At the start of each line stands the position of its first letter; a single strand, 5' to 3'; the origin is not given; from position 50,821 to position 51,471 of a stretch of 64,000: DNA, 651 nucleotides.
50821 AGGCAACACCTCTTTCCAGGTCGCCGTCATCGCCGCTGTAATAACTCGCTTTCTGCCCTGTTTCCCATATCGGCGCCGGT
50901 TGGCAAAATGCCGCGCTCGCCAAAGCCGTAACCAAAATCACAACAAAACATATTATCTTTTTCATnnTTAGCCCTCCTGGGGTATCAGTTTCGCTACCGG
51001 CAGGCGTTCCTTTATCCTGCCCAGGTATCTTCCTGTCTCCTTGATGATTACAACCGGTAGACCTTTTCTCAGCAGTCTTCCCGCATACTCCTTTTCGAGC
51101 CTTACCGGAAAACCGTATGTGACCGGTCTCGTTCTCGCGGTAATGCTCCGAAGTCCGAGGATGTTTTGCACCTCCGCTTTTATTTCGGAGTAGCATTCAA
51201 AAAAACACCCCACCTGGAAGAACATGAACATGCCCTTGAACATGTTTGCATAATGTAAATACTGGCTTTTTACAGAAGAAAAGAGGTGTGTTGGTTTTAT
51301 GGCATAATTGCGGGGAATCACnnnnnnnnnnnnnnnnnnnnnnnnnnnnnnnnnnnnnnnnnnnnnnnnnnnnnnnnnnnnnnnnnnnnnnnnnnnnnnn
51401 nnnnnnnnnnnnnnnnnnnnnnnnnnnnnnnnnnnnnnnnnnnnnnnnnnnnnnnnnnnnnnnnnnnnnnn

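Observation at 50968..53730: Complete, apparently active diversity-generating retroelement (target-avd-TR-RT) with a DUF1566-type VR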

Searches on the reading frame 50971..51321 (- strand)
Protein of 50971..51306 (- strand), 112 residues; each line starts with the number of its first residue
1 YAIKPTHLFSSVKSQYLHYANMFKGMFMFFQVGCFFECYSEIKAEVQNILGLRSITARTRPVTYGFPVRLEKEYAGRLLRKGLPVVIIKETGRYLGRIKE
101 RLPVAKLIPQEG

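Call 27: search_solved_structures(query=window:50971-51306:-, max_evalue=1, show_alignments=3)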
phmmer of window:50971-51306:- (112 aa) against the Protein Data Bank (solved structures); distinct sequences matched with E-value up to 1: 13.
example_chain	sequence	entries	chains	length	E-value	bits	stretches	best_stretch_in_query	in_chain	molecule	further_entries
1fw6_A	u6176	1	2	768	9.2e-06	29.2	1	14-88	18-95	DNA MISMATCH REPAIR PROTEIN MUTS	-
1ewq_A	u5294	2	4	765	9.4e-06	29.2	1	14-88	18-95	DNA MISMATCH REPAIR PROTEIN MUTS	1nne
5yk4_A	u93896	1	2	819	0.074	16.6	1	10-94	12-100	DNA mismatch repair protein MutS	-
5x9w_A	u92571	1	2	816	0.074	16.6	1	10-94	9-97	DNA mismatch repair protein MutS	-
5akb_A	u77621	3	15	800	0.84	13.3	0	11-92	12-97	DNA MISMATCH REPAIR PROTEIN MUTS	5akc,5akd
1ng9_A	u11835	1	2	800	0.84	13.2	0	11-92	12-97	DNA mismatch repair protein MutS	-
3k0s_A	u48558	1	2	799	0.84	13.2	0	11-92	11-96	DNA mismatch repair protein mutS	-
1e3m_A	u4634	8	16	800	0.84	13.2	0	11-92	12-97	DNA MISMATCH REPAIR PROTEIN MUTS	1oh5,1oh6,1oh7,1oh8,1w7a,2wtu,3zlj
7oto_B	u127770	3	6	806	0.85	13.2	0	11-92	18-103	DNA mismatch repair protein MutS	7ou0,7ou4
7ai6_A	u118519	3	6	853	0.9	13.1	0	11-92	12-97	DNA mismatch repair protein MutS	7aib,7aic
7ai5_A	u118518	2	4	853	0.91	13.1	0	11-92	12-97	DNA mismatch repair protein MutS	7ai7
6i5f_A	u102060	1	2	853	0.91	13.1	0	11-92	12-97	DNA mismatch repair protein MutS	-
7ou2_A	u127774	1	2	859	0.92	13.1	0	11-92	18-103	DNA mismatch repair protein MutS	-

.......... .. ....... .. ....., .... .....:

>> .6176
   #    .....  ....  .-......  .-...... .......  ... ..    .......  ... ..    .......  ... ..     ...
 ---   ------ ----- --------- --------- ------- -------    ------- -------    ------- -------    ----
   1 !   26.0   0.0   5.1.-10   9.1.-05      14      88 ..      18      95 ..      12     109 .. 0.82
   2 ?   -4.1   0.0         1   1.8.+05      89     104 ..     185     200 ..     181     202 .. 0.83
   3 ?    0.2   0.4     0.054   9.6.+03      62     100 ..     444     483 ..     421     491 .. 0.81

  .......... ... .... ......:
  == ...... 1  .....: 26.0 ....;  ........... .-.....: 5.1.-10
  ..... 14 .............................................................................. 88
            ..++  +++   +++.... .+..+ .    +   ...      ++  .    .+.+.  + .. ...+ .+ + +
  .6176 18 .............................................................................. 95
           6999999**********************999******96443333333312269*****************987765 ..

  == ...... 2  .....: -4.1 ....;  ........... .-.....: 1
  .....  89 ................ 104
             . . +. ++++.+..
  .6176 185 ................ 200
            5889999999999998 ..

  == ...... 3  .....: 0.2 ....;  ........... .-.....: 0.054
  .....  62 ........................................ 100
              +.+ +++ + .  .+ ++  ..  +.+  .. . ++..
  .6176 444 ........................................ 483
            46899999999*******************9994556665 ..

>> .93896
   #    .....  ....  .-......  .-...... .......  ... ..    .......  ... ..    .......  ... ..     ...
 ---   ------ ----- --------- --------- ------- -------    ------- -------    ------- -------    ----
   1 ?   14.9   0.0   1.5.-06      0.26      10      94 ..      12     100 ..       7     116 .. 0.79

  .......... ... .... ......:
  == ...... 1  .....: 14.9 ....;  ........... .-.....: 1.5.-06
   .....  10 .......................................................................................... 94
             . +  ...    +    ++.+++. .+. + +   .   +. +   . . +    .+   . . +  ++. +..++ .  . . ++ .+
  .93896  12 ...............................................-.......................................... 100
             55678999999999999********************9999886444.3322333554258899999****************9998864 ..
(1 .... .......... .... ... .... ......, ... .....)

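Call 76: search_solved_structures(query=A5, max_evalue=0.01, show_alignments=1)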
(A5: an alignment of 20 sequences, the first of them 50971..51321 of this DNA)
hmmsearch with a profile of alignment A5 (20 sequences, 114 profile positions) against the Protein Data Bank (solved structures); distinct sequences matched with E-value up to 0.01: 26.
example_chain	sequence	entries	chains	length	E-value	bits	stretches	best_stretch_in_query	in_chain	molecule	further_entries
1ewq_A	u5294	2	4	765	8.9e-14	54.7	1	11-90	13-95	DNA MISMATCH REPAIR PROTEIN MUTS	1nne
1fw6_A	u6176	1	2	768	9e-14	54.7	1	11-90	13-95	DNA MISMATCH REPAIR PROTEIN MUTS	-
5yk4_A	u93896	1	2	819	3.7e-08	36.6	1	11-94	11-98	DNA mismatch repair protein MutS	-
5x9w_A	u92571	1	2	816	3.7e-08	36.6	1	11-94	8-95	DNA mismatch repair protein MutS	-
7oto_B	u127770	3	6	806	1.8e-07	34.4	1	14-92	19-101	DNA mismatch repair protein MutS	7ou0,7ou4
1e3m_A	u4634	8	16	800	1.9e-07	34.3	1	14-92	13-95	DNA MISMATCH REPAIR PROTEIN MUTS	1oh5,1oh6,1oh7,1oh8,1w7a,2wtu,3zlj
1ng9_A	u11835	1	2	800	1.9e-07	34.3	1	14-92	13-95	DNA mismatch repair protein MutS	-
3k0s_A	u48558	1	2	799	1.9e-07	34.3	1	14-92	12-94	DNA mismatch repair protein mutS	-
7ou2_A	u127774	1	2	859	2e-07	34.3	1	14-92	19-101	DNA mismatch repair protein MutS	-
6i5f_A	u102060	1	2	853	2.1e-07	34.2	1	14-92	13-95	DNA mismatch repair protein MutS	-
7ai5_A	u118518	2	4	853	2.1e-07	34.2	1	14-92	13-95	DNA mismatch repair protein MutS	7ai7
5akb_A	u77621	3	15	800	2.5e-07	33.9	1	14-92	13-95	DNA MISMATCH REPAIR PROTEIN MUTS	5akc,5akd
7ai6_A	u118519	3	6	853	2.8e-07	33.8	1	14-92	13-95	DNA mismatch repair protein MutS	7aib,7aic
1wbd_A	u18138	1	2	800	2.3e-06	30.8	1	14-92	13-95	DNA MISMATCH REPAIR PROTEIN MUTS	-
1wb9_A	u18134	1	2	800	3.9e-06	30.1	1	14-92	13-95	DNA MISMATCH REPAIR PROTEIN MUTS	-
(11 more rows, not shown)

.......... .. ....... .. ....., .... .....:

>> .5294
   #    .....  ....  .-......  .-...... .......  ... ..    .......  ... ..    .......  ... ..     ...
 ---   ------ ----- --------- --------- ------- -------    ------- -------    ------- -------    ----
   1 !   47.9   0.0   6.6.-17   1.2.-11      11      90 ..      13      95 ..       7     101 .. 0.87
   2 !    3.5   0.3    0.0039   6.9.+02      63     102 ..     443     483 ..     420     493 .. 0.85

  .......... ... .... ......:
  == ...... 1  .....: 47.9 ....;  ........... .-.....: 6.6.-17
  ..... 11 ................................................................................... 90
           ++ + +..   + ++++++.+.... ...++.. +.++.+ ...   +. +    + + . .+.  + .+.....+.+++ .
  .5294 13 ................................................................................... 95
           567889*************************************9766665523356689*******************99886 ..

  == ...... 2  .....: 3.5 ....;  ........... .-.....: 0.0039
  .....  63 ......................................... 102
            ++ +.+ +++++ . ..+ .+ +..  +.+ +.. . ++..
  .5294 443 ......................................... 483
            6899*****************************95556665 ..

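Call 79: predict_structure(alignment_id=A5)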
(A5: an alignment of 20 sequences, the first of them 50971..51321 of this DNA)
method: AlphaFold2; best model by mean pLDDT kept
length: 117 residues; sequences in the alignment: 20
mean_pLDDT: 86.0   pTM: 0.78
mean pLDDT of the five models: 86.0, 85.7, 85.7, 82.4, 82.4
residues with pLDDT >= 90: 78; 70-90: 20; 50-70: 10; < 50: 9
segments of 3 or more residues with pLDDT < 50: 1-9
pLDDT, mean of each block of 10 residues (from residue 1): 45 80 92 96 91 91 78 96 95 93 92 83
secondary structure, 60 per line:
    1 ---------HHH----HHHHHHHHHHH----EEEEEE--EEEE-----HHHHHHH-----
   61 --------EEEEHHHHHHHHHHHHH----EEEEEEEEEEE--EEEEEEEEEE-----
elements in order: H17-27 E32-37 E40-43 H49-55 E69-72 H73-85 E90-100 E103-112

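Call 82: fold_search(model_id=the predicted structure, library=pdb)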
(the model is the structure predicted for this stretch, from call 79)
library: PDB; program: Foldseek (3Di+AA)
matches with E <= 10: 261; with E <= 0.001: 36
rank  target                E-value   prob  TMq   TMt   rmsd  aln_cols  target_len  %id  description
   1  3k0s_A                5.8e-06  1.00  0.65  0.11   6.3       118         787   20  Crystal structure of E.coli DNA mismatch repair protein MutS, D693N mutant, in complex with GT mismatched DNA (released 2010-02-16)
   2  1nne_B                1.3e-05  1.00  0.68  0.12   2.9       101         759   26  Crystal Structure of the MutS-ADPBeF3-DNA complex (released 2003-05-20)
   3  5yk4_B                1.4e-05  1.00  0.68  0.12   4.3       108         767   23  Mismatch Repair Protein (released 2017-11-22)
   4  1wb9_A                2.0e-05  1.00  0.67  0.11   3.2       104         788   21  Crystal Structure of E. coli DNA Mismatch Repair enzyme MutS, E38T mutant, in complex with a G.T mismatch (released 2006-01-18)
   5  1ewq_A                2.1e-05  1.00  0.70  0.12   3.4       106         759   25  CRYSTAL STRUCTURE TAQ MUTS COMPLEXED WITH A HETERODUPLEX DNA AT 2.2 A RESOLUTION (released 2000-10-23)
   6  1w7a_A                2.1e-05  1.00  0.69  0.12   6.0       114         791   21  ATP bound MutS (released 2004-09-10)
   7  1ng9_A                2.1e-05  1.00  0.68  0.11   6.5       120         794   19  E.coli MutS R697A: an ATPase-asymmetry mutant (released 2003-02-11)
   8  3zlj_A                2.3e-05  1.00  0.65  0.11   4.3       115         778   20  CRYSTAL STRUCTURE OF FULL-LENGTH E.COLI DNA MISMATCH REPAIR PROTEIN MUTS D835R MUTANT IN COMPLEX WITH GT MISMATCHED DN (released 2013-07-17)
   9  7ai6_B                2.9e-05  1.00  0.71  0.12   4.0       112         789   20  MutS in mismatch bound state (released 2021-03-31)
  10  1wbd_A                2.9e-05  1.00  0.68  0.11   5.9       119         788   19  Crystal structure of E. coli DNA mismatch repair enzyme MutS, E38Q mutant, in complex with a G.T mismatch (released 2006-01-18)
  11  5yk4_A                3.4e-05  1.00  0.68  0.12   4.1       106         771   24  Mismatch Repair Protein (released 2017-11-22)
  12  1e3m_A                3.8e-05  1.00  0.69  0.12   4.3       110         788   20  The crystal structure of E. coli MutS binding to DNA with a G:T mismatch (released 2000-11-01)
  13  1wbb_A                4.4e-05  1.00  0.67  0.11   3.3       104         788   21  Crystal structure of E. coli DNA mismatch repair enzyme MutS, E38A mutant, in complex with a G.T mismatch (released 2006-01-18)
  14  5x9w_A                4.6e-05  1.00  0.68  0.12   3.9       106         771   23  Mismatch Repair Protein (released 2017-11-22)
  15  7ou4_A                6.9e-05  1.00  0.69  0.13   2.7       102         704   20  The structure of MutS bound to one molecule of ATP and one molecule of ADP (released 2022-01-12)
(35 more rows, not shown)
